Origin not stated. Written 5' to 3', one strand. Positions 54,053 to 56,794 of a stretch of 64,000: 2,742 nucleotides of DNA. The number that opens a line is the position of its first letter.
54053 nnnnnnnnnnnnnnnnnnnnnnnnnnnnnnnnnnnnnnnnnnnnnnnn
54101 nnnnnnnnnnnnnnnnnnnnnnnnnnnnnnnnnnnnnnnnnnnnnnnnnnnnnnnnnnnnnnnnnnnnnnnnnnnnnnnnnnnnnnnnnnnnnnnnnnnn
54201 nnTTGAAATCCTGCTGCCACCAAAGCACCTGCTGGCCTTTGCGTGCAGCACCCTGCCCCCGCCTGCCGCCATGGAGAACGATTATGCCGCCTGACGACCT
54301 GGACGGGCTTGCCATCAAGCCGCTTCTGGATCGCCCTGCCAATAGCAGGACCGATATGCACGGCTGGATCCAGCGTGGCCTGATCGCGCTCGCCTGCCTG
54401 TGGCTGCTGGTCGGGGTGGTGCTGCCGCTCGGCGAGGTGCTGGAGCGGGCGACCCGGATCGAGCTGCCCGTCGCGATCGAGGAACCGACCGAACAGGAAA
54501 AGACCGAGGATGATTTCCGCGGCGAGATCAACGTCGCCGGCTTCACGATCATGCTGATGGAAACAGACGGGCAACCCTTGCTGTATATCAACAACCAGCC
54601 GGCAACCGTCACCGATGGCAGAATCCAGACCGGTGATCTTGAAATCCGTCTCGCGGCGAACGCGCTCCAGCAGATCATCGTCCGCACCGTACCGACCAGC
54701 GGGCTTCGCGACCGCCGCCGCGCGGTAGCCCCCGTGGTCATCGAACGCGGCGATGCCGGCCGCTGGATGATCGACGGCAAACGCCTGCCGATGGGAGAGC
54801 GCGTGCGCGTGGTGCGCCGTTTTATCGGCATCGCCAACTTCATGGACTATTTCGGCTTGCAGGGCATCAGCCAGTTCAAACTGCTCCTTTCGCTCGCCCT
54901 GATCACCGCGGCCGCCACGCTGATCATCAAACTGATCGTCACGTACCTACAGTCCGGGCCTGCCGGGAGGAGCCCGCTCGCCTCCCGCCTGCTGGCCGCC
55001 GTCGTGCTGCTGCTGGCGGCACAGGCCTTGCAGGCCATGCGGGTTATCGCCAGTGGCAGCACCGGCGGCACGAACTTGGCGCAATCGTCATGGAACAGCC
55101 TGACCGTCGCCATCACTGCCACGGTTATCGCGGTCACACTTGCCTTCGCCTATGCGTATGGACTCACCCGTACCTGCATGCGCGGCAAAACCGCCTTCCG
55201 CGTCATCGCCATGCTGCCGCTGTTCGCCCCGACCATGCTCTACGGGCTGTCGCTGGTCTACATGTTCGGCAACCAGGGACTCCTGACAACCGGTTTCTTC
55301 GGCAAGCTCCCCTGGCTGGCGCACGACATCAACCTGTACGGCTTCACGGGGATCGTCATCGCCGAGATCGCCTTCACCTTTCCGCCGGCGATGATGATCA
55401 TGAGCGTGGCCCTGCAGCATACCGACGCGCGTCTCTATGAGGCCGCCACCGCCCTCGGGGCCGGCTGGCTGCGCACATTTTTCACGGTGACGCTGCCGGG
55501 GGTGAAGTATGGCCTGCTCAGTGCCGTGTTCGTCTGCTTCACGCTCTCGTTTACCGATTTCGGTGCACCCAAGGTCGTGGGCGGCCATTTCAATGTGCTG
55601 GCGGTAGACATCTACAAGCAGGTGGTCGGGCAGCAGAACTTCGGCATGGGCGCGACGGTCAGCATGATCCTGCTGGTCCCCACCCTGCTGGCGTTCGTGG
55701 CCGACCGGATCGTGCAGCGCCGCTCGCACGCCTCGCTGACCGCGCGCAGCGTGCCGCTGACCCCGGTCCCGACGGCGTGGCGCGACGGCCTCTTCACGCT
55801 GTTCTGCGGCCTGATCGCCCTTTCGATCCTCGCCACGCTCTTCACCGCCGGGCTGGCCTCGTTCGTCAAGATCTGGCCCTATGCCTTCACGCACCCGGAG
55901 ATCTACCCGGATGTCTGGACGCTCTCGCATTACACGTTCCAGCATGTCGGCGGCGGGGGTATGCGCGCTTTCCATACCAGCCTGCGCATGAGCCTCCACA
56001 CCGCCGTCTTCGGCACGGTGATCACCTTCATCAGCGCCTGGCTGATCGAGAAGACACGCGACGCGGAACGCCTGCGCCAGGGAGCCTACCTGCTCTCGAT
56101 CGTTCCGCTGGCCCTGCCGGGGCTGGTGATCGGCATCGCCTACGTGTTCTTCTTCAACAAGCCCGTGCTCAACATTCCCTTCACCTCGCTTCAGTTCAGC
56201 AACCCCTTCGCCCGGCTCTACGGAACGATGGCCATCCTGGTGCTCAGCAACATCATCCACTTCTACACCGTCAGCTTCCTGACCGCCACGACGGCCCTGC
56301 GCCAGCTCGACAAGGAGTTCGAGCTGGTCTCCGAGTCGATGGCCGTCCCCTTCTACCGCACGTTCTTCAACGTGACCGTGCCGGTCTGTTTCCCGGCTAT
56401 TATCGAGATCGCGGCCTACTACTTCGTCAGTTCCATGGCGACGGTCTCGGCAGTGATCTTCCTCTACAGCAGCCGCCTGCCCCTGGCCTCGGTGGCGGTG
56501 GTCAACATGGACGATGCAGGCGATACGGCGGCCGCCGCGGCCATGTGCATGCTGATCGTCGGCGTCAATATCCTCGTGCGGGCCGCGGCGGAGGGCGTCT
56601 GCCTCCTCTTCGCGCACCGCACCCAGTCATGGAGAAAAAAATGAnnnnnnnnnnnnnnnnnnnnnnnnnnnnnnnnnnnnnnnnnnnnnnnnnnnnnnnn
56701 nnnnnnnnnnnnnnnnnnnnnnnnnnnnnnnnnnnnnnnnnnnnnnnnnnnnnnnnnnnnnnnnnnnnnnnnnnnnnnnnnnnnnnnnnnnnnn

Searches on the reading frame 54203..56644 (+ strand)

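Call 61: search_protein_families(library=pfam, proteins=[window:54203-56644:+], max_evalue=0.00001)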
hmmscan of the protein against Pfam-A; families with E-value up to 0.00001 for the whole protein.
window:54203-56644:+ (813 aa): 1 family
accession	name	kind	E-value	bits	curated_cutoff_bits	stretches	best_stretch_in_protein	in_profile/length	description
PF00528.27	BPD_transp_1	-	1.5e-15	57.8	26.4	1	329-507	17-181/184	Binding-protein-dependent transport system inner membrane component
